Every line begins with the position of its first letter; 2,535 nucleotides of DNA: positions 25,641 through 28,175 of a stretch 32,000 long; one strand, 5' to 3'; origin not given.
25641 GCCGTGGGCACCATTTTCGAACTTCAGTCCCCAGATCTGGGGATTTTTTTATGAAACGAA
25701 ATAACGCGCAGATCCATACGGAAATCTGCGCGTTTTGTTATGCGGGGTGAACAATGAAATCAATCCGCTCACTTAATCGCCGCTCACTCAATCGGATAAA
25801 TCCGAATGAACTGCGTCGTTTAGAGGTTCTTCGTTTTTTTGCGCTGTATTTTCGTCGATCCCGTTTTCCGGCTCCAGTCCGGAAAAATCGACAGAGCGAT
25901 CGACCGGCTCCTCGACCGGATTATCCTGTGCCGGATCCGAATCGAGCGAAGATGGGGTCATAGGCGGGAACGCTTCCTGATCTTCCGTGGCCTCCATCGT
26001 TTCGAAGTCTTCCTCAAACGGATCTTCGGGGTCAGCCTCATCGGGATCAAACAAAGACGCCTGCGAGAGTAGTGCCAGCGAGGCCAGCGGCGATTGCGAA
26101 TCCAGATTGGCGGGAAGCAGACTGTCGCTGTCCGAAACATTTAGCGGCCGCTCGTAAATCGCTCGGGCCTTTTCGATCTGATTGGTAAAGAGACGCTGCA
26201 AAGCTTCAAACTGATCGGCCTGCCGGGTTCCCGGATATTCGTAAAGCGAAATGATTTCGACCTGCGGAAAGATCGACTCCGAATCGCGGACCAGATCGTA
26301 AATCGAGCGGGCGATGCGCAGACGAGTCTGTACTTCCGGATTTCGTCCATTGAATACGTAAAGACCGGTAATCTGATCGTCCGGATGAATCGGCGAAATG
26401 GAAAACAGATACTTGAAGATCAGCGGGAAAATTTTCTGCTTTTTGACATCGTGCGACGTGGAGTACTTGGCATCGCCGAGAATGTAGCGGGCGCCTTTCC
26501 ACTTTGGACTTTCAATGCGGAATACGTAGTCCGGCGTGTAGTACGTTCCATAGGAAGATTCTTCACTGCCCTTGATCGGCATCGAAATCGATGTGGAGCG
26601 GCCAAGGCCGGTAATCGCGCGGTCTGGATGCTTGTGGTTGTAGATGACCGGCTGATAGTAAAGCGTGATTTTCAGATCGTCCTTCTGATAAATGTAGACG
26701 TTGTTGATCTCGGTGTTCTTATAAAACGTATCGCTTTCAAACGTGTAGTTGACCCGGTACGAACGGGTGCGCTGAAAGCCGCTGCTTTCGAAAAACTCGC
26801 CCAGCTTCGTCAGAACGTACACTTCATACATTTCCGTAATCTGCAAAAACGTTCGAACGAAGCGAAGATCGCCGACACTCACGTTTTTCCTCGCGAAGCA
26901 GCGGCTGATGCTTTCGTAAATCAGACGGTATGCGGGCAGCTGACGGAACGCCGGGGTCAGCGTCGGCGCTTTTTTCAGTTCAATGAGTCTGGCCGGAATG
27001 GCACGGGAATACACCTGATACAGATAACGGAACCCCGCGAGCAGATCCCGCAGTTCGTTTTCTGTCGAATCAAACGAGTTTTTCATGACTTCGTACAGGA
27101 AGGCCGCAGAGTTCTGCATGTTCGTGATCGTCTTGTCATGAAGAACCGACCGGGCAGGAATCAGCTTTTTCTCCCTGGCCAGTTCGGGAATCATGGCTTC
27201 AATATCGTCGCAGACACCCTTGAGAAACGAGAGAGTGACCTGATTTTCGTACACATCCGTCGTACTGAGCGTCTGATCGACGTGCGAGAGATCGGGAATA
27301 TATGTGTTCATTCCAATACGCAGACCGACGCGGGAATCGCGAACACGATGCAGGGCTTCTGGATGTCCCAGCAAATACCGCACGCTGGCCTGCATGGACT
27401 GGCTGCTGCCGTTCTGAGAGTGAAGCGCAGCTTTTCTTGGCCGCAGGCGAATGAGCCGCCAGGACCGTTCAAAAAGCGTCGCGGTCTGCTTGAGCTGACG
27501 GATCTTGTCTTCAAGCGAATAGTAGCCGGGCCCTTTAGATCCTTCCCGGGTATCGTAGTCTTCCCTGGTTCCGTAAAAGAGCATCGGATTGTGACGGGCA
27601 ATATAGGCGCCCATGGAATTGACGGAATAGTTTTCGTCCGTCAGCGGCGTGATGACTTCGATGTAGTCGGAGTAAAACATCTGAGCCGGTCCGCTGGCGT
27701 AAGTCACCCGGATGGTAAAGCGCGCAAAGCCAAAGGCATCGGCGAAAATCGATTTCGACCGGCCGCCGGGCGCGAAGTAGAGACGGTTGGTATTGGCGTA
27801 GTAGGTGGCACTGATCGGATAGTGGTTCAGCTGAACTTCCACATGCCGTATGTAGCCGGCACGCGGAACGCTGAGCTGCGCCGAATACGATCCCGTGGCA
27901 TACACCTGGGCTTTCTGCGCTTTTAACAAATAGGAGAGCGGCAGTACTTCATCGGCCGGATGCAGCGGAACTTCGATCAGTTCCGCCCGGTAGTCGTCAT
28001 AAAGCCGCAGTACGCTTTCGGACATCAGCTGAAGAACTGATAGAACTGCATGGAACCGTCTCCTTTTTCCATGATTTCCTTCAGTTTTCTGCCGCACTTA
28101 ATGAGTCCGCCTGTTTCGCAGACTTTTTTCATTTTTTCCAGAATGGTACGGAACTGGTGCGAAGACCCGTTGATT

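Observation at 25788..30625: Two-gene McrBC-derived module: coiled-coil AAA+ NTPase plus DUF2357-like PD-(D/E)xK nuclease, a candidate uncharacterised defence system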

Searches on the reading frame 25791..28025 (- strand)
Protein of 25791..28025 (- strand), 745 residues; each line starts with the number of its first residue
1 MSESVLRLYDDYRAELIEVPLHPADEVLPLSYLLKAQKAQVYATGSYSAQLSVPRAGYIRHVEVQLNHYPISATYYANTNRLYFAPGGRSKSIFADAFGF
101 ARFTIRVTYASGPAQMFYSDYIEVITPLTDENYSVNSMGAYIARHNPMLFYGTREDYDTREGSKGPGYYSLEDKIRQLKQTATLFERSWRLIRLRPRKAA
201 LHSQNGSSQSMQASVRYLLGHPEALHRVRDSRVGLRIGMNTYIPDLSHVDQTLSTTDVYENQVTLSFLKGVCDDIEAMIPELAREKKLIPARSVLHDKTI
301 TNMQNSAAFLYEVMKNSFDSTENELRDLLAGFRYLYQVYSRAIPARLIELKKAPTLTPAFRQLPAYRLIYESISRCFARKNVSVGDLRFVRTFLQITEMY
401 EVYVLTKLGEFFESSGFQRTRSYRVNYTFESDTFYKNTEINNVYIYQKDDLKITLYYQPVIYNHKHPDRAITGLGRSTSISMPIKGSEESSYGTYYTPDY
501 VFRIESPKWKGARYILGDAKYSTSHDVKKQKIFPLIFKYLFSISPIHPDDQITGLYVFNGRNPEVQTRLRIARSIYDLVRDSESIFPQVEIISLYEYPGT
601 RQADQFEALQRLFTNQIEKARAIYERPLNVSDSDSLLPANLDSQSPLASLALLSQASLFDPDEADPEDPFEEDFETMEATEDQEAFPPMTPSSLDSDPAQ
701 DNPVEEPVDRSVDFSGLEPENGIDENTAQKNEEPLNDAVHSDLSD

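Call 4: search_protein_families(library=pfam, proteins=[window:25791-28025:-], max_evalue=1)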
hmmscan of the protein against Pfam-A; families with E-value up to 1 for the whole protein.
window:25791-28025:- (745 aa): 2 families
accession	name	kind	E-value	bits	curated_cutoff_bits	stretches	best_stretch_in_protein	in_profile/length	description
PF04411.18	PDDEXK_7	-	0.00011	22.7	22.1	1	398-527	1-110/164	PD-(D/E)XK nuclease superfamily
PF00956.23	NAP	-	0.35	10.5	28.6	1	420-450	125-155/266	Nucleosome assembly protein (NAP)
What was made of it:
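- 25788..28025 (-): Gene B: 745-aa CnuC/McrC-like nuclease, translationally coupled to A. PDDEXK_7 1.1e-4 (call 4).
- On McrBC-type (Type IV restriction-like) NTPase-nuclease pair: The window B hits PF04411 just above the gathering cut-off (call 4).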

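Call 5: search_protein_families(library=padloc, proteins=[window:25791-28025:-], max_evalue=1)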
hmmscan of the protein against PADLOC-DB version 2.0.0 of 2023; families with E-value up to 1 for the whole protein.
window:25791-28025:- (745 aa): 0 families

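Call 6: search_protein_families(library=ncbifam, proteins=[window:25791-28025:-], max_evalue=1)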
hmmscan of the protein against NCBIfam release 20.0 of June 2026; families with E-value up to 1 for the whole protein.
window:25791-28025:- (745 aa): 1 family
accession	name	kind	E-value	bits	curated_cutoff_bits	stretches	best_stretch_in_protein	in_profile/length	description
NF003989.0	PRK05472.1-3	equivalog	0.099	12.4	177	1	389-455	75-143/215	redox-sensing transcriptional repressor Rex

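Call 9: search_solved_structures(query=window:25791-28025:-, max_evalue=1, show_alignments=2)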
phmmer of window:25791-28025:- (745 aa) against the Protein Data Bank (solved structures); distinct sequences matched with E-value up to 1: 0.

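Call 11: find_homologous_proteins(query=window:25791-28025:-)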
Query window:25791-28025:- (745 aa): 44 proteins with E <= 0.001 among 8000 candidates.
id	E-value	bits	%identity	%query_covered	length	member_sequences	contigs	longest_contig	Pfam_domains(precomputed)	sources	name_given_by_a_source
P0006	0.0e+0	1670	100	100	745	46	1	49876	-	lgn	-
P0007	1.4e-215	736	55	84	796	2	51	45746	PF04411.19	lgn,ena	-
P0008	2.1e-213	729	54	85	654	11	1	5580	PF04411.19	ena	-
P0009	1.2e-202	693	52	88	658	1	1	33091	PF04411.19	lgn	-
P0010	7.0e-158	545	40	90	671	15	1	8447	-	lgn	-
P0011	5.0e-152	526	42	83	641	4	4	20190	-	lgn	-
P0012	5.3e-152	526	44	83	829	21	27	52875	-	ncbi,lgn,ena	-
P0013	2.4e-151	524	42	83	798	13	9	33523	-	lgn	-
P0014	4.9e-147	509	42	83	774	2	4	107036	-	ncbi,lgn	-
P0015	1.0e-146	508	42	83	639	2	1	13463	-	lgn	-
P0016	2.0e-145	504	41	87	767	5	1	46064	-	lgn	-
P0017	4.8e-134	467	40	83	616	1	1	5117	PF04411.19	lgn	-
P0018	5.7e-131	456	37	99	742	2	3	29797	-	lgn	-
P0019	2.3e-128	448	37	91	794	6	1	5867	-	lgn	-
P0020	1.0e-127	446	39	82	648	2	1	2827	-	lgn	-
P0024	4.5e-120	420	37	84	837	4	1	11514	PF04411.19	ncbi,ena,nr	ncbi:MAG: hypothetical protein HDR44_04840 [Allobaculum sp.]|nr:hypothetical protein [Allobaculum sp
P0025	1.7e-119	418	37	84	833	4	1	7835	PF04411.19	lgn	-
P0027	6.0e-119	417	36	84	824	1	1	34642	PF04411.19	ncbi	-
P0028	2.3e-117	411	38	83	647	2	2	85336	PF04411.19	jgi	jgi:hypothetical protein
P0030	3.8e-103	364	35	83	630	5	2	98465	-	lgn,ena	-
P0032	3.0e-69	252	28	79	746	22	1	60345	-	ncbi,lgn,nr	ncbi:MAG: hypothetical protein Q4A83_06705 [Bacillota bacterium]|nr:hypothetical protein [Bacillota 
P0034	2.6e-64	236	29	80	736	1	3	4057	PF09823.16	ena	-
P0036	6.3e-60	222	28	79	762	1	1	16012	PF09823.16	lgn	-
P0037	1.3e-59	221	29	80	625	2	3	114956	-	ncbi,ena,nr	ncbi:MAG: hypothetical protein IJD59_04140 [Clostridia bacterium]|nr:hypothetical protein [Clostridi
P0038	1.8e-58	217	29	79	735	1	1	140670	PF09823.16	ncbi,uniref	ncbi:DUF2357 domain-containing protein [Fibrobacter sp.]|uniref:DUF2357 domain-containing protein n=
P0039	7.4e-58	215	28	79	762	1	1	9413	PF09823.16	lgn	-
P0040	1.2e-55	207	29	70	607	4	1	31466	PF09823.16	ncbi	-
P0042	1.2e-50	191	25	83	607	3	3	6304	PF09823.16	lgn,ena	-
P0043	1.3e-44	171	28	63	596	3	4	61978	PF09823.16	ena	-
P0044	1.5e-42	164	27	70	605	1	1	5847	PF09823.16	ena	-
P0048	7.6e-35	139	25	63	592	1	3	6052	PF09823.16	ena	-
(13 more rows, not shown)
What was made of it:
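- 25791..26123 (-): B residues 635-745: acidic, disordered C-terminal tail (D16, E15, S13, P13 of 111). Length varies among homologues (call 11).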

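Call 13: find_encoding_contigs(protein=P0006, flank=10000, max_places=3)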
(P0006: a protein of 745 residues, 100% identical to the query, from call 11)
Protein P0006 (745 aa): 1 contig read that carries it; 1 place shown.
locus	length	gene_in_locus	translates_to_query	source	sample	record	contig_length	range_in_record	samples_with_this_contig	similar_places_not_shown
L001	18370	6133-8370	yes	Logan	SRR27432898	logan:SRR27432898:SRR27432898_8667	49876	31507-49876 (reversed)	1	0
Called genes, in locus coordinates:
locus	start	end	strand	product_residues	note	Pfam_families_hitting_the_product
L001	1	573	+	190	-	?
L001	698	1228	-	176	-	-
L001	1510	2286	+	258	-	PF02535:Zip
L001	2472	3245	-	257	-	-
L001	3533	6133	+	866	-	-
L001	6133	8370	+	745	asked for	-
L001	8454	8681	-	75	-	-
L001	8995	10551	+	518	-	PF03460:NIR_SIR_ferr, PF01077:NIR_SIR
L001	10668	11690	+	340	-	PF01497:Peripla_BP_2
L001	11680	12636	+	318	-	PF01032:FecCD, PF00950:ABC-3 (weak)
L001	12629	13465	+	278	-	PF00005:ABC_tran, PF02463:SMC_N (faint), PF13304:AAA_21 (faint)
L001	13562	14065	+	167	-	PF00293:NUDIX, PF14815:NUDIX_4 (weak)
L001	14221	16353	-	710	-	PF13241:NAD_binding_7, PF00590:TP_methylase, PF02602:HEM4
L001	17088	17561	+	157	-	PF13744:HTH_37, PF12844:HTH_19 (weak), PF13560:HTH_31, PF01381:HTH_3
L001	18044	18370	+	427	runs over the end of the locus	PF02540:NAD_synthase (faint), PF03054:tRNA_Me_trans, PF20259:tRNA_Me_trans_M, PF20258:tRNA_Me_trans_C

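Call 14: find_encoding_contigs(protein=P0012, flank=8000, max_places=4)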
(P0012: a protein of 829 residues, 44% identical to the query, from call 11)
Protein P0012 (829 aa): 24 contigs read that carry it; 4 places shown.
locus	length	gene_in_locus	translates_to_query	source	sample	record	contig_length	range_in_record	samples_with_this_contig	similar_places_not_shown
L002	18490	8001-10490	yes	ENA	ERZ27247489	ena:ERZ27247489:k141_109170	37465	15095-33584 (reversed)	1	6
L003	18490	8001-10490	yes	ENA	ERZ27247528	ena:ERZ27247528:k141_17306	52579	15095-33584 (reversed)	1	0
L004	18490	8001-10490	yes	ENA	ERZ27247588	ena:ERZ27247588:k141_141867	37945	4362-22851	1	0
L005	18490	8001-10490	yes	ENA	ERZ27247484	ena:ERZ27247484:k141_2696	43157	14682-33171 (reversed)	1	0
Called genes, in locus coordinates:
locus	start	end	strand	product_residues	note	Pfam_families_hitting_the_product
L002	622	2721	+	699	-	PF17999:PulA_N1, PF02922:CBM_48, PF00128:Alpha-amylase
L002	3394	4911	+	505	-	PF00478:IMPDH, PF00571:CBS (faint), PF01070:FMN_dh (weak)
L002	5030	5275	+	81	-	-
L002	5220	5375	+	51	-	-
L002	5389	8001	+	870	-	-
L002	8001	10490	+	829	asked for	-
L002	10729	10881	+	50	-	-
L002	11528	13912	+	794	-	PF00092:VWA (weak)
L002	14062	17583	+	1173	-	PF00091:Tubulin (faint), PF13809:Tubulin_2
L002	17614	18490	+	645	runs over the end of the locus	-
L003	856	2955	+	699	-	PF17999:PulA_N1, PF02922:CBM_48, PF00128:Alpha-amylase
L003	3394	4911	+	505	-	PF00478:IMPDH, PF00571:CBS (faint), PF01070:FMN_dh (weak)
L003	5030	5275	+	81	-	-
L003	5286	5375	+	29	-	-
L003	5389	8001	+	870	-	-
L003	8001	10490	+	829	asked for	-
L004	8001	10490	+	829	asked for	-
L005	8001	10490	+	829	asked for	-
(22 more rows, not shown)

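Call 16: find_encoding_contigs(protein=P0038, flank=8000, max_places=2)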
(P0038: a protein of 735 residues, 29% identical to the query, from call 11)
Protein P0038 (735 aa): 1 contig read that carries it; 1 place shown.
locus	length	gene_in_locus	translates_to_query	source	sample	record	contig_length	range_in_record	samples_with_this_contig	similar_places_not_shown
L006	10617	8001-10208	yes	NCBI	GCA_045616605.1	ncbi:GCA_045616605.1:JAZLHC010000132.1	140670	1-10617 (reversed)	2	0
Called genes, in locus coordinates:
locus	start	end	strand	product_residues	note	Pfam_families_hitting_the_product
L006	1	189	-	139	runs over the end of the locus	PF14387:DUF4418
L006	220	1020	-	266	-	PF00005:ABC_tran, PF13304:AAA_21 (faint)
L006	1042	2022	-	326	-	PF00528:BPD_transp_1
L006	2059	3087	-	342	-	PF12974:Phosphonate-bd (faint), PF09084:NMT1, PF13379:NMT1_2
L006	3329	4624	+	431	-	PF13173:AAA_14, PF13635:DUF4143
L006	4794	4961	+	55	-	-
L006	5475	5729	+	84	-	-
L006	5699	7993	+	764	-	-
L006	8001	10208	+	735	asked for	PF09823:DUF2357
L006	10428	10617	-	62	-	?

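Call 17: find_encoding_contigs(protein=P0032, flank=8000, max_places=2)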
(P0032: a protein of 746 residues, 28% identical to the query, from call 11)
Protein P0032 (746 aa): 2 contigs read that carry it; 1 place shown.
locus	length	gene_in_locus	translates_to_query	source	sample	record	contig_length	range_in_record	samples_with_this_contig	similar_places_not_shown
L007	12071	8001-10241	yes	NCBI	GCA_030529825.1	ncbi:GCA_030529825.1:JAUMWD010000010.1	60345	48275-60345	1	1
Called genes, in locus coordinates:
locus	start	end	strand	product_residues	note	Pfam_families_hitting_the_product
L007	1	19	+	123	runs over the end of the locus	-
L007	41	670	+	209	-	-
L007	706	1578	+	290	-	PF01381:HTH_3, PF12844:HTH_19 (weak), PF13560:HTH_31 (weak)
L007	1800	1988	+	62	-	-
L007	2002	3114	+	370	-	PF20234:DUF6591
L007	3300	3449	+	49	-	-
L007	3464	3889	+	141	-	PF09346:SMI1_KNR4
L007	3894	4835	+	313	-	PF15636:Tox-GHH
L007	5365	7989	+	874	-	-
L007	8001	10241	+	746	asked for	-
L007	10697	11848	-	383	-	PF13276:HTH_21, PF00665:rve, PF13683:rve_3, PF13333:rve_2 (weak)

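Call 18: find_encoding_contigs(protein=P0043, flank=8000, max_places=2)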
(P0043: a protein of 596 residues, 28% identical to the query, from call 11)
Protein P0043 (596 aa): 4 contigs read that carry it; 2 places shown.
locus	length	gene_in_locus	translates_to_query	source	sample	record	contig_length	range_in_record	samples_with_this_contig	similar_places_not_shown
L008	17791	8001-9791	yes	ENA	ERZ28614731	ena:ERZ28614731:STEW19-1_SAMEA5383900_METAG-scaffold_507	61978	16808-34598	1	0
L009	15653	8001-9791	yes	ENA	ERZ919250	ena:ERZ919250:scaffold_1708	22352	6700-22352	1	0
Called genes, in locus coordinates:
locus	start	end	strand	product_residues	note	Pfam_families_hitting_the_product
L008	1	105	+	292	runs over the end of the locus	PF19478:TrbL_2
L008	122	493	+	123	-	PF12666:PrgI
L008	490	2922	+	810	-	PF01935:DUF87 (weak), PF12846:AAA_10 (weak), PF19044:P-loop_TraG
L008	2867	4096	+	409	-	PF05257:CHAP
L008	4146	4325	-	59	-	-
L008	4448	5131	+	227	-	PF01381:HTH_3, PF12844:HTH_19, PF13560:HTH_31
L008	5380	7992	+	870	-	-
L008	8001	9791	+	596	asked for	PF09823:DUF2357 (weak)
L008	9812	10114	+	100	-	-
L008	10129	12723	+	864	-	PF12161:HsdM_N, PF02384:N6_Mtase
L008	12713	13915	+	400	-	PF01420:Methylase_S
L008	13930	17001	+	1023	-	PF04313:HSDR_N, PF00270:DEAD (weak), PF04851:ResIII, PF18766:SWI2_SNF2, PF22679:T1R_D3-like, PF12008:EcoR124_C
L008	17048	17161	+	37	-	-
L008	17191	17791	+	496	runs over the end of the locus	-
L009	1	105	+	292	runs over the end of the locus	PF19478:TrbL_2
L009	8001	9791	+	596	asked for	PF09823:DUF2357 (weak)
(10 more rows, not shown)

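Call 41: predict_structure(alignment_id=A3)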
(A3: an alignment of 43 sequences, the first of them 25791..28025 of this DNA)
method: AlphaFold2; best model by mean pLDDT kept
length: 745 residues; sequences in the alignment: 43
mean_pLDDT: 79.6   pTM: 0.77
mean pLDDT of the five models: 79.6, 78.0, 77.5, 77.3, 75.9
residues with pLDDT >= 90: 374; 70-90: 180; 50-70: 73; < 50: 118
segments of 3 or more residues with pLDDT < 50: 205-208, 635-702, 704-745
pLDDT, mean of each block of 10 residues (from residue 1): 87 92 73 74 92 92 91 92 71 88 93 89 90 92 91 82 63 92 93 87 54 76 84 83 75 79 97 96 90 57 79 89 95 97 92 93 94 91 84 91 98 97 90 81 97 97 86 90 60 80 97 97 93 93 95 97 76 93 93 92 95 96 74 48 43 37 40 37 34 36 37 35 34 37 38
secondary structure, 60 per line:
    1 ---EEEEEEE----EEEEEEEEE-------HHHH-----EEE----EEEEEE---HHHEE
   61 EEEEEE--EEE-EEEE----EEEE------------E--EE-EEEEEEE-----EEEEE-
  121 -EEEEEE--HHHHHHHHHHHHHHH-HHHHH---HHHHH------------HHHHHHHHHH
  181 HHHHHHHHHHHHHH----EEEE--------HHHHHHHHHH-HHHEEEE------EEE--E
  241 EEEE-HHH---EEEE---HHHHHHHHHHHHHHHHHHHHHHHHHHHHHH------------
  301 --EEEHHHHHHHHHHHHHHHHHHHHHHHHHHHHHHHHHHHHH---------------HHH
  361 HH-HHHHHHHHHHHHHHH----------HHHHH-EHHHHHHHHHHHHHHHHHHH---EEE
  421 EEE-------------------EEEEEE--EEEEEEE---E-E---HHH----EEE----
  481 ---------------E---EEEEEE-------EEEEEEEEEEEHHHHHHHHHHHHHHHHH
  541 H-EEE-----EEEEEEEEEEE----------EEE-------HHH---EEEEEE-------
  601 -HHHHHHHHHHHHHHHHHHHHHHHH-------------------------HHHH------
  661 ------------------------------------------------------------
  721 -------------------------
elements in order (helices of 4 or more, strands of 3 or more residues): E4-10 E15-23 H31-34 E40-42 E47-52 E59-66 E69-71 E73-76 E81-84 E103-109 E115-119 E122-127 H130-144 H146-150 H154-158 H171-194 E199-202 H211-220 E225-228 E235-237 E240-244 E252-255 H259-288 E303-305 H306-342 H358-362 H364-378 H389-393 H396-414 E418-423 E443-448 E451-457 E474-476 E500-505 E513-523 H524-541 E543-545 E551-561 E572-574 E588-593 H602-625 H651-654
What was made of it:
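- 25788..28025 (-): AF2 pLDDT 79.6, pTM 0.77 (call 41).
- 27645..28025 (-): B residues 1-127: Ig-like beta-sandwich. All-beta in the confident model (call 41).
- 26850..27638 (-): B residues 130-392: helical DUF2357 (McrC N-terminal) region with a long helical hairpin at 259-342. Model (call 41).
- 26151..26840 (-): B residues 396-625: PD-(D/E)xK nuclease core (E401, D499, D518, K520). The alpha-beta-beta-beta-alpha core has pLDDT 90-97 (call 41).
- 25791..26123 (-): pLDDT below 50 (call 41).
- On CoCoNuT Type I-C: B model: beta-sandwich 1-127, helical 130-392, nuclease 396-625 (call 41).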

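Call 45: search_protein_families(library=pfam, alignment_id=A3, max_evalue=0.01)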
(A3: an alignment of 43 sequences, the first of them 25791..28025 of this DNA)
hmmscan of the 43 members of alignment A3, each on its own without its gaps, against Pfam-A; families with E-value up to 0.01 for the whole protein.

A. member 1, window:25791-28025:- (745 aa): 1 family
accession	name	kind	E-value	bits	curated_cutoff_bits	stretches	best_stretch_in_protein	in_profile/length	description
PF04411.18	PDDEXK_7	-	0.00011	22.7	22.1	1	398-527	1-110/164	PD-(D/E)XK nuclease superfamily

B. families by the number of members that match (of 43 scanned): 4 families
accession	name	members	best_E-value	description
PF04411.18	PDDEXK_7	27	1.5e-07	PD-(D/E)XK nuclease superfamily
PF09823.15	DUF2357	19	1e-07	Domain of unknown function (DUF2357)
PF22357.2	AF1548-like_C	1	0.0016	AF1548-like, C-terminal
PF20405.4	DUF6695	1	0.0086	DUF6695 C-terminal domain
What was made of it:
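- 26850..27638 (-): PF09823 hits in 19/43 relatives (call 45).
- On McrBC-type (Type IV restriction-like) NTPase-nuclease pair: PF09823 in 19/43 and PF04411 in 27/43 relatives (call 45).
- The partner is DUF2357/McrC-like (call 45).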

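Call 46: search_protein_families(library=padloc, alignment_id=A3, max_evalue=0.01)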
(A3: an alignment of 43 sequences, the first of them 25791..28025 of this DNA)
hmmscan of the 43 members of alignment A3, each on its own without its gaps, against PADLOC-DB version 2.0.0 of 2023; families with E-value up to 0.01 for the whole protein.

A. member 1, window:25791-28025:- (745 aa): 0 families

B. families by the number of members that match (of 43 scanned): 2 families
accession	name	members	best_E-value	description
PDLC01061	C3a76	1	0.0017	Unknown function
PDLC03418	REase_II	1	0.0092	Type II restriction enzyme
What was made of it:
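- On PADLOC PDC-M26: B matches nothing (calls 5, 46).
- Closest known: PADLOC candidate system PDC-M26. Different: B matches no PADLOC model (calls 5, 46), so PADLOC v2 would not call this locus.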

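Call 49: fold_search(model_id=the predicted structure, library=pdb)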
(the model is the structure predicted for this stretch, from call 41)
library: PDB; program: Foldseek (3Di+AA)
matches with E <= 10: 622; with E <= 0.001: 0
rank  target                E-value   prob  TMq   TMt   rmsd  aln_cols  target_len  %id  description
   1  7z0l_B                1.0e-02  0.30  0.08  0.15  28.7       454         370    8  IL-27 signalling complex (released 2022-07-27)
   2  8xl2_C                3.2e-02  0.06  0.08  0.05  29.2       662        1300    8  Human acetyl-CoA carboxylase 1 filament in complex with acetyl-CoA (ACC1-inact) (released 2024-10-23)
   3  7lhk_A                9.2e-02  0.96  0.09  0.21   5.8       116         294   13  High-Resolution Crystal Structure of a Lipin/Pah Phosphatidic Acid Phosphatase (released 2022-02-23)
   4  7a8v                  1.1e-01  0.89  0.11  0.30   7.5       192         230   12  Crystal structure of Polysaccharide monooxygenase from P.verruculosum (released 2021-10-06)
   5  5aa7_A                1.5e-01  0.85  0.08  0.35   7.6        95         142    8  Structural and functional characterization of a chitin-active 15.5 kDa lytic polysaccharide monooxygenase domain from  (released 2015-12-09)
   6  2fr2                  1.8e-01  0.12  0.05  0.18  15.7       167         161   10  Crystal Structure of Rv2717c from M. tuberculosis (released 2006-01-31)
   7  8b6l_P                1.9e-01  0.44  0.12  0.15  24.4       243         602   11  Subtomogram average of the human Sec61-TRAP-OSTA-translocon (released 2022-12-07)
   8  9gro_B                2.1e-01  0.03  0.07  0.09  31.0       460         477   11  Crystal structure of the engineered C-terminal phosphatase domain from Saccharomyces cerevisiae Vip1 in complex with 1 (released 2025-02-26)
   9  1ajw_MODEL_1_A        2.3e-01  0.54  0.10  0.38  11.5       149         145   13  STRUCTURE OF RHOGDI: A C-TERMINAL BINDING DOMAIN TARGETS AN N-TERMINAL INHIBITORY PEPTIDE TO GTPASES, NMR, 20  (released 1997-11-19)
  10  4tq2                  2.4e-01  0.07  0.05  0.13  16.9       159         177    8  Structure of S-type Phycobiliprotein Lyase CPES from Guillardia theta (released 2014-08-13)
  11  2yn3_B                2.7e-01  0.66  0.09  0.26  17.2       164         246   10  Structural insight into the giant calcium-binding adhesin SiiE: implications for the adhesion of Salmonella enterica t (released 2013-04-03)
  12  2x3x_B                2.7e-01  0.09  0.08  0.16  39.3       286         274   11  structure of mouse syndapin I (crystal form 1) (released 2010-04-07)
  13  2ben_A                2.9e-01  0.63  0.08  0.29  11.7       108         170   10  Crystal structure of the Serratia marcescens chitin-binding protein CBP21 Y54A mutant. (released 2004-12-08)
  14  9c39_J                3.5e-01  0.77  0.10  0.43   5.9       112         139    9  Bacteriophage Sf14 neck C6 reconstruction (released 2025-02-05)
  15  5fr1_B                3.7e-01  0.41  0.10  0.33  11.9       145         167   11  Double acetylated RhoGDI-alpha in complex with RhoA-GDP (released 2016-01-13)
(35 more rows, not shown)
